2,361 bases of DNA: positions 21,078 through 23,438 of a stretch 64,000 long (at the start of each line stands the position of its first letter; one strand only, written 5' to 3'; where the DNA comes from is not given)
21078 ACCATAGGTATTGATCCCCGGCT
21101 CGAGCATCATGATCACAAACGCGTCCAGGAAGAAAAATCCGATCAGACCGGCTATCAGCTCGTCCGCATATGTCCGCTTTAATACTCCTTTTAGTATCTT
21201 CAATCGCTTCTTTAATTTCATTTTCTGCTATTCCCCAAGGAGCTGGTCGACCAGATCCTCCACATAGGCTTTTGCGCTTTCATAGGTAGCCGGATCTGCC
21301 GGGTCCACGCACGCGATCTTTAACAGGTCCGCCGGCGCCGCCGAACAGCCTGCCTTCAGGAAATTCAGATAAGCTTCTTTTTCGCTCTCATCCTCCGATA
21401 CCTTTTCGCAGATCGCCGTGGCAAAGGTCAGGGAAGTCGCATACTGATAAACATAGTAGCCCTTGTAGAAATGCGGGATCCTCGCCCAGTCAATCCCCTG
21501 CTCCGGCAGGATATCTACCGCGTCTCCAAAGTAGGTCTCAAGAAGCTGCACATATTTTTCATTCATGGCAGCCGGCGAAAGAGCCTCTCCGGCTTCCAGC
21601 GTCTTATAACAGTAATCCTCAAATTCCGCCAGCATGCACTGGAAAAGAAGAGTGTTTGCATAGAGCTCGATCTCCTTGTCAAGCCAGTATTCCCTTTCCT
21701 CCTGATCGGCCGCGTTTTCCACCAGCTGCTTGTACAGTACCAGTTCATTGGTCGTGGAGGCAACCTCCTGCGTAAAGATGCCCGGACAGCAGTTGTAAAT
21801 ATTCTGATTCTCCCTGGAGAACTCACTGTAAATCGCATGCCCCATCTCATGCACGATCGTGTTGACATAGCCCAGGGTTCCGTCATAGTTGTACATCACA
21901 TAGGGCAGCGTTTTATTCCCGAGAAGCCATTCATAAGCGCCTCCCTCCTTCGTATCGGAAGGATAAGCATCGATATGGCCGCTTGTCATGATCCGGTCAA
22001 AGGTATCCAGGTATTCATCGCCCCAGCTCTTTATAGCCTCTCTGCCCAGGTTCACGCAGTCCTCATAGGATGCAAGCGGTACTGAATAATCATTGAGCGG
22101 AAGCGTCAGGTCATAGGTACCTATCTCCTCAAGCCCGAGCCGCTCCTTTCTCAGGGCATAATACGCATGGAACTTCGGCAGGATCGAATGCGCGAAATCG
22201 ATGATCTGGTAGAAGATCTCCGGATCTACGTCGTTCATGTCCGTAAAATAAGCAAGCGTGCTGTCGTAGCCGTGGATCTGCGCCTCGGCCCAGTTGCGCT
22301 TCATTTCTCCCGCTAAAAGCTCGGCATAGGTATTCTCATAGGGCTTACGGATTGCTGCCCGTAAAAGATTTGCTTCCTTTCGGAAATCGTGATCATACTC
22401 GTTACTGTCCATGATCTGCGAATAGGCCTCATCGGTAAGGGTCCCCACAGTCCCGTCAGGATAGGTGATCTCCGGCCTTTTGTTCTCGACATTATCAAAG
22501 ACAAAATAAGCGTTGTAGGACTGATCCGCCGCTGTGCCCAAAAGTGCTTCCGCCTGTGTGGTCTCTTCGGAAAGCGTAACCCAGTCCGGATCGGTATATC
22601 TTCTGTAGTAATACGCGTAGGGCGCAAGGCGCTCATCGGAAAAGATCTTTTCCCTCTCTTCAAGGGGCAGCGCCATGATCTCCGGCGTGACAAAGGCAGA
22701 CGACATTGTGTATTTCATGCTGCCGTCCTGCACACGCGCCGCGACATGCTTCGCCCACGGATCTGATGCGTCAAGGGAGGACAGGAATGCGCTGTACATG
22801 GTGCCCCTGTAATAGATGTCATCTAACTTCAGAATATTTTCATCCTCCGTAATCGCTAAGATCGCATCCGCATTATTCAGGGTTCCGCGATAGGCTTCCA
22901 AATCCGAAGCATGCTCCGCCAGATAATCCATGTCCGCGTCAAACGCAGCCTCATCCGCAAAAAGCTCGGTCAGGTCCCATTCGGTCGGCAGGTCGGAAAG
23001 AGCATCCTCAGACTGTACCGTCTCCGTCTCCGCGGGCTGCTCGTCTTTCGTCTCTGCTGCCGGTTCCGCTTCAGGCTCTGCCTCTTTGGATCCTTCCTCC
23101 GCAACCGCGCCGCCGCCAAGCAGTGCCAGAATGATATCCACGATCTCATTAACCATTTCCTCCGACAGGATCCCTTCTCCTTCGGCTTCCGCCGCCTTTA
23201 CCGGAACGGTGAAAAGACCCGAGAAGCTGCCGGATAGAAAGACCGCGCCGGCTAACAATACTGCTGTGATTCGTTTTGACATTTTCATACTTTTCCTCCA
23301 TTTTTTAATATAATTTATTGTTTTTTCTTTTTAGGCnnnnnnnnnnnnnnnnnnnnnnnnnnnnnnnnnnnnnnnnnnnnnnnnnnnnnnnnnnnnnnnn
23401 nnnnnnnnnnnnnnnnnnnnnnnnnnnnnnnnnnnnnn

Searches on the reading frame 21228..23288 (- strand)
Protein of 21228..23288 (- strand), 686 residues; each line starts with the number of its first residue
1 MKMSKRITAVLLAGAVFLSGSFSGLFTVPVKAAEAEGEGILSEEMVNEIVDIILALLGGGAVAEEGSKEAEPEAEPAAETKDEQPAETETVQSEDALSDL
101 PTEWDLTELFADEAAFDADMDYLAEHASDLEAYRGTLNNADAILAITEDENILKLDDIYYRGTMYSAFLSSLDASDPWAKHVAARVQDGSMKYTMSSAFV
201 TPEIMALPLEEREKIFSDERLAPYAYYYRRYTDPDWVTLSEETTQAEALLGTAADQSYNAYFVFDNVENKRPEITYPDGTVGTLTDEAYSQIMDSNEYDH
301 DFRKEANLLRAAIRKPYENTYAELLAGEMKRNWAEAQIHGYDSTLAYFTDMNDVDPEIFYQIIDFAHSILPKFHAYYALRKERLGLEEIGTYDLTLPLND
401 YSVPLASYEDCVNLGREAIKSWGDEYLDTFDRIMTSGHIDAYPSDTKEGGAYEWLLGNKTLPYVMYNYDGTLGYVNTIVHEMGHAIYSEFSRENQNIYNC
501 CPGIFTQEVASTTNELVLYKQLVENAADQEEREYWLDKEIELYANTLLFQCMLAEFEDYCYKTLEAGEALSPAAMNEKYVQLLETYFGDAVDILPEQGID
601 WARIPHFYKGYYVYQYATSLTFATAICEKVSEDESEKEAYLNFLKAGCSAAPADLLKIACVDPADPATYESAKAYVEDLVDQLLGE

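Call 3: search_protein_families(library=pfam, proteins=[window:21228-23288:-], max_evalue=0.1)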
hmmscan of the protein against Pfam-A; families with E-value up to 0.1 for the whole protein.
window:21228-23288:- (686 aa): 2 families
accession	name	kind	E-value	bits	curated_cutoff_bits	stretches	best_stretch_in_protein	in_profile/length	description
PF01432.26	Peptidase_M3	-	1.4e-47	163.6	27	1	299-673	7-455/457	Peptidase family M3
PF08439.15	Peptidase_M3_N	-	0.00084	19.9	25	1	203-267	1-66/70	Oligopeptidase F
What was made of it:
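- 21228..23288 (-): Downstream co-oriented M3 oligopeptidase gene with a signal-peptide-like N-terminus, 48 nt after the large gene. It is not a conserved neighbour in relatives. Pfam hit (call 3).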
